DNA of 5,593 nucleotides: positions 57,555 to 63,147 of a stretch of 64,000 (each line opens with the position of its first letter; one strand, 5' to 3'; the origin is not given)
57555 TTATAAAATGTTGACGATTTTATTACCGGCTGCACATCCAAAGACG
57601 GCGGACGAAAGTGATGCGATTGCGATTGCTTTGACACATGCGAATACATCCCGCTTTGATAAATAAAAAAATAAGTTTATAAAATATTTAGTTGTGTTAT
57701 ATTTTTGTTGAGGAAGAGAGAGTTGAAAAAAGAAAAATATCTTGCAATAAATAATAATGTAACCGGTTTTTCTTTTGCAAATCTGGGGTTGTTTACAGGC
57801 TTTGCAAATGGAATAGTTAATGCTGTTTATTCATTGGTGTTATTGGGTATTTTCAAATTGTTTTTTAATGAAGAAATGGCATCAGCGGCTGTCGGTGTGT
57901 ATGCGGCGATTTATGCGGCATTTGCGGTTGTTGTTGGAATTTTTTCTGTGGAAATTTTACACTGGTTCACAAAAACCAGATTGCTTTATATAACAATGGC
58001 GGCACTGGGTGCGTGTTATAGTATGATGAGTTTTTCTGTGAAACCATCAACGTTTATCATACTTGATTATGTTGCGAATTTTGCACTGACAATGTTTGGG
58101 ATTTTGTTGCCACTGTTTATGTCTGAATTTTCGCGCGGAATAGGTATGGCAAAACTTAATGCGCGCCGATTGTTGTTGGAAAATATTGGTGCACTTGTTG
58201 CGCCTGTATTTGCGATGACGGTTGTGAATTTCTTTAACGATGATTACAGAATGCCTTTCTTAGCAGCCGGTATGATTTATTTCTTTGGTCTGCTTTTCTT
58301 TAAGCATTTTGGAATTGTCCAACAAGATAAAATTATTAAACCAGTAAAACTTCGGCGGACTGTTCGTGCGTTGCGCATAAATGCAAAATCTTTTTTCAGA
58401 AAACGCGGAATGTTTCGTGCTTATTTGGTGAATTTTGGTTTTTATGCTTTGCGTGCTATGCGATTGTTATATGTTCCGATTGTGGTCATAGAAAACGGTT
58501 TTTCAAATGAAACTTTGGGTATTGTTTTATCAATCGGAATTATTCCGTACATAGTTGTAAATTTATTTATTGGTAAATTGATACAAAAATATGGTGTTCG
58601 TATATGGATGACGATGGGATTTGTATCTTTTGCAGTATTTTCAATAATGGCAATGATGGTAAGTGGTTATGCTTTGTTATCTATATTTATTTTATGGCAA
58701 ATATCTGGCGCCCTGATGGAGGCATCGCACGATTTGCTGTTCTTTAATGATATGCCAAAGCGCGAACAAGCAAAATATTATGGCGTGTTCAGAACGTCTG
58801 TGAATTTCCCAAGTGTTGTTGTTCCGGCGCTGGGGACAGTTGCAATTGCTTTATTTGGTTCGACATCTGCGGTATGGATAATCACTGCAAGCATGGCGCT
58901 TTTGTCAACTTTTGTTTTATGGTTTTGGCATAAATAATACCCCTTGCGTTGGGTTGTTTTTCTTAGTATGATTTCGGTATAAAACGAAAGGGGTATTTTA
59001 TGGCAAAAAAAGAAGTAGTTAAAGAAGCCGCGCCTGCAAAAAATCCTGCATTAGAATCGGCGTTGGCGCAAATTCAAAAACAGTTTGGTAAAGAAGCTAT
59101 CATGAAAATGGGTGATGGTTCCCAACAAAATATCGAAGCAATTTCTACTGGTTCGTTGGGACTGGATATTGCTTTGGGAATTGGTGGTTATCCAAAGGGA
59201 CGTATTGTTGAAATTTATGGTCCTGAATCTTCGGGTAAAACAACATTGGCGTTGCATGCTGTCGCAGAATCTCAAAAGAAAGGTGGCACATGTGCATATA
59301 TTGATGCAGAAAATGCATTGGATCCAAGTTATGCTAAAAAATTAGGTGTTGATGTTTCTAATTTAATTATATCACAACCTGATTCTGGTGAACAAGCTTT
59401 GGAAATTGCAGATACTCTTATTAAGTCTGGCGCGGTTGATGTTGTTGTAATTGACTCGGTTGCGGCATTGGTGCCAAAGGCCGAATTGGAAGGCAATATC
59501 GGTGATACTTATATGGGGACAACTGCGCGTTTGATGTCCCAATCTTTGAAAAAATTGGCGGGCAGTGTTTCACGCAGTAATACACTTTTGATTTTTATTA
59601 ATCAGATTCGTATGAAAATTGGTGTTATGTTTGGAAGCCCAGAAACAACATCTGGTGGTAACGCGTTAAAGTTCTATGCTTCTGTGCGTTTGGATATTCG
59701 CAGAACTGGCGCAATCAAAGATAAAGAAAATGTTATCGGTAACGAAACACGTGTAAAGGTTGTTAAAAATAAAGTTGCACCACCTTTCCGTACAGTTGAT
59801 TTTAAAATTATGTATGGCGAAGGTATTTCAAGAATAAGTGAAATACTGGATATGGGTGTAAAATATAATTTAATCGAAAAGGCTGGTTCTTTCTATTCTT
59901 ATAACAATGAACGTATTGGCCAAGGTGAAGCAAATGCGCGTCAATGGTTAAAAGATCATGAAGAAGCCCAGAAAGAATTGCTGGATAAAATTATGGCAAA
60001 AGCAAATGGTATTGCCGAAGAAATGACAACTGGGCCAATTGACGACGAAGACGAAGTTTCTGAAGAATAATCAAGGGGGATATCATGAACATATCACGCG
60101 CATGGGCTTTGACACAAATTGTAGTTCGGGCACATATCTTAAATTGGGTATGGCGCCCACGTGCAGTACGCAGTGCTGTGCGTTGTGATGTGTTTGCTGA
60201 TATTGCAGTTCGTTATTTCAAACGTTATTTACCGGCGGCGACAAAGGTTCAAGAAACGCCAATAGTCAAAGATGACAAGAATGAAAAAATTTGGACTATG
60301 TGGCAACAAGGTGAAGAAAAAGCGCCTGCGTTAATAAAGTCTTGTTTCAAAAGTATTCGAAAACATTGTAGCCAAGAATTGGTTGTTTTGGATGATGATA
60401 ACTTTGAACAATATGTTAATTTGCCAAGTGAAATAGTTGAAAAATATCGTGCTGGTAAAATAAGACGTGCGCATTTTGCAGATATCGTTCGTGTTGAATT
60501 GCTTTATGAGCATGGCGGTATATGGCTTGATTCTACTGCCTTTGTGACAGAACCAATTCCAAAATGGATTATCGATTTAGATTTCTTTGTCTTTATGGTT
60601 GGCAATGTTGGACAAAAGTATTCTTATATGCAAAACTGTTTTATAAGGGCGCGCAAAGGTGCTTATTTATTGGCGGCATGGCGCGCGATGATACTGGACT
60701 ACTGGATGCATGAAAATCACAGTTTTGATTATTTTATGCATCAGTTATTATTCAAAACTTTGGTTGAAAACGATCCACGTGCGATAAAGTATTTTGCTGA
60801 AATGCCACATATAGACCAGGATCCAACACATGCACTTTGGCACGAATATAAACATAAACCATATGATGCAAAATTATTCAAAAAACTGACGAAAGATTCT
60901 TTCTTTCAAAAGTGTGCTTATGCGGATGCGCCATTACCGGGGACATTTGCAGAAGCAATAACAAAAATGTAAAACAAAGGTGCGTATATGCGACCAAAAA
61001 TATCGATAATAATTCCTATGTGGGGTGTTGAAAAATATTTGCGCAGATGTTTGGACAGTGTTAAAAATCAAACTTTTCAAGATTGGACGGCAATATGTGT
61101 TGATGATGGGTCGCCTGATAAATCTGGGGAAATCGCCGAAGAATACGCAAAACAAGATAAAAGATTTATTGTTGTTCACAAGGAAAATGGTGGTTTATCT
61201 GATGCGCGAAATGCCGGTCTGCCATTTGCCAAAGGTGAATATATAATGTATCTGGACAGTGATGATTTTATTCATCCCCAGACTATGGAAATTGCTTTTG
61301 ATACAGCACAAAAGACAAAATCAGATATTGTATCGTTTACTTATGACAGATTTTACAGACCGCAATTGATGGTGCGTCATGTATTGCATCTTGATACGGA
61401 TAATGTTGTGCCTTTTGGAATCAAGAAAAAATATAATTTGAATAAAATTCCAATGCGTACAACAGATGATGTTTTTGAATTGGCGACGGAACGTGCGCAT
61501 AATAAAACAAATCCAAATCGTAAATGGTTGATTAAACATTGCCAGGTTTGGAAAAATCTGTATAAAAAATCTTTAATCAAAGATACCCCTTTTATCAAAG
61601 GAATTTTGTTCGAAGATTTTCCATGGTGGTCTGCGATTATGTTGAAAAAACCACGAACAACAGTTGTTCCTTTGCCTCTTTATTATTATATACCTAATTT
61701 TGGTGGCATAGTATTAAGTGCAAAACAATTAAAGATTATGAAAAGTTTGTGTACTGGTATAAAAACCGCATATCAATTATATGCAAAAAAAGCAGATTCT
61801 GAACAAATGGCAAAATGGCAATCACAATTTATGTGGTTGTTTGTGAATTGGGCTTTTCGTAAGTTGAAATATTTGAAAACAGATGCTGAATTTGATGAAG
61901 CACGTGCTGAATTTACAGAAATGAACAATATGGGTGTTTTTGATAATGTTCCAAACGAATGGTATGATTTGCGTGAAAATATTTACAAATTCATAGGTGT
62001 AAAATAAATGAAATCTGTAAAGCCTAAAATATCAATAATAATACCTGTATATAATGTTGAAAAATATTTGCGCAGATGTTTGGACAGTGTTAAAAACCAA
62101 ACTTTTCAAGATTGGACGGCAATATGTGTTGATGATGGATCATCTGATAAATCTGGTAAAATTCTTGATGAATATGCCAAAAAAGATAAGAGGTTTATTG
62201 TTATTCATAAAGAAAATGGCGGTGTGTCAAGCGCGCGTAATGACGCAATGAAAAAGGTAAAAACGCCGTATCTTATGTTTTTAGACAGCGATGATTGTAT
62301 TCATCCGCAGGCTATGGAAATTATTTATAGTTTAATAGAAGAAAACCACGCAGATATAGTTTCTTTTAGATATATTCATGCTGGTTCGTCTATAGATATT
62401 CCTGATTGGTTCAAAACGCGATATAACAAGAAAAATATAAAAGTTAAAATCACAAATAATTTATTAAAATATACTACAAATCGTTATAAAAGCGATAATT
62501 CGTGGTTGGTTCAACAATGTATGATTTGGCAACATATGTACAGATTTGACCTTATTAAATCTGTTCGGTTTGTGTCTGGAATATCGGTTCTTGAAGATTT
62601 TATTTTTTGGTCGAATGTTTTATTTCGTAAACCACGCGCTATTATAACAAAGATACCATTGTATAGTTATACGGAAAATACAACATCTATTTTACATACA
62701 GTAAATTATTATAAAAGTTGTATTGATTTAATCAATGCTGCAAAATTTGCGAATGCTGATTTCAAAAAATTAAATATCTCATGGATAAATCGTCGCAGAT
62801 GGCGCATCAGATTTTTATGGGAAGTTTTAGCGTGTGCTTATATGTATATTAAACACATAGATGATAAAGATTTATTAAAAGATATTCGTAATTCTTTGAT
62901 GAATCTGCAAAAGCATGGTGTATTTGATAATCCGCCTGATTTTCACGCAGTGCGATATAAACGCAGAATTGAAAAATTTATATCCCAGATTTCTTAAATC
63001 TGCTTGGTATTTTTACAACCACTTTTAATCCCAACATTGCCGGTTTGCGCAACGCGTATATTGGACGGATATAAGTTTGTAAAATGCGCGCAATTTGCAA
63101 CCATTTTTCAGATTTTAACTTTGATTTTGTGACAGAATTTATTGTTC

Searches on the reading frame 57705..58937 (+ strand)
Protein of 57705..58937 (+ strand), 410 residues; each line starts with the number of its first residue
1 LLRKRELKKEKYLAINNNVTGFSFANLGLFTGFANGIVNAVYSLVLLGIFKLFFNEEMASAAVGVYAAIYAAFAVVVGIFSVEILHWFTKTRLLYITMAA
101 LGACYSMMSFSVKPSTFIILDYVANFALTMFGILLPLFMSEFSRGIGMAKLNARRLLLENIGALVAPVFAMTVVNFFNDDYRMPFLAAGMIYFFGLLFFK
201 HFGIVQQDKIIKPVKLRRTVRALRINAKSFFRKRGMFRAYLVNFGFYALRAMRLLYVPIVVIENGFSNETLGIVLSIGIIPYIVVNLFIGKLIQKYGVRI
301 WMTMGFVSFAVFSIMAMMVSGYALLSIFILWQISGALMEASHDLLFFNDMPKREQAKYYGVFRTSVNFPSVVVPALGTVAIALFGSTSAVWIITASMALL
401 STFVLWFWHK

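Call 58: search_protein_families(library=pfam, proteins=[window:57705-58937:+], max_evalue=0.001)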
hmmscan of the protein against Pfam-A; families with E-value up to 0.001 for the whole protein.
window:57705-58937:+ (410 aa): 1 family
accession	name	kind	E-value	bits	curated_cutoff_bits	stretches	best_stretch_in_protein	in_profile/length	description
PF07690.21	MFS_1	-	1.2e-18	67.5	33.4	1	241-408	3-173/347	Major Facilitator Superfamily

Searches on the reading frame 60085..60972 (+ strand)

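Call 58: search_protein_families(library=pfam, proteins=[window:60085-60972:+], max_evalue=0.001)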
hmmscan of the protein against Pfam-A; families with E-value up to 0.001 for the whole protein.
window:60085-60972:+ (295 aa): 2 families
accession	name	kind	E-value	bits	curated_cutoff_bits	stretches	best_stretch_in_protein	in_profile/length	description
PF05704.18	Caps_synth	-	5.9e-64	216.6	24.5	1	56-280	36-263/278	Capsular polysaccharide synthesis protein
PF04488.21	Gly_transf_sug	-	3.6e-07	31.2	23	1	89-164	9-89/93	Glycosyltransferase sugar-binding region containing DXD motif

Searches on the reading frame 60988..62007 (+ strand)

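Call 58: search_protein_families(library=pfam, proteins=[window:60988-62007:+], max_evalue=0.001)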
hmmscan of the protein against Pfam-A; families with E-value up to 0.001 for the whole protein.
window:60988-62007:+ (339 aa): 3 families
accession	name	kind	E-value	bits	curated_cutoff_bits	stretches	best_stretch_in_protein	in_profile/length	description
PF00535.33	Glycos_transf_2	-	4.2e-37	128.1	23.3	1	6-150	1-145/168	Glycosyl transferase family 2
PF10111.15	Glyco_tranf_2_2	-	6e-08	32.9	27.3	1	6-107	1-106/276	Glycosyltransferase like family 2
PF13641.12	Glyco_tranf_2_3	-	9e-08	32.8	27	1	3-118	1-121/230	Glycosyltransferase like family 2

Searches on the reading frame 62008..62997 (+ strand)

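Call 58: search_protein_families(library=pfam, proteins=[window:62008-62997:+], max_evalue=0.001)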
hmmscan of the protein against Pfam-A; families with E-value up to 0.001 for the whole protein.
window:62008-62997:+ (329 aa): 3 families
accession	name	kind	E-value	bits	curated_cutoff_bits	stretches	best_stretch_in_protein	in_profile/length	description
PF00535.33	Glycos_transf_2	-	4.5e-39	134.5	23.3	1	9-148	1-132/168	Glycosyl transferase family 2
PF13641.12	Glyco_tranf_2_3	-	1.9e-09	38.4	27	1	6-118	1-119/230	Glycosyltransferase like family 2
PF10111.15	Glyco_tranf_2_2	-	4.2e-08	33.4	27.3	1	9-111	1-107/276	Glycosyltransferase like family 2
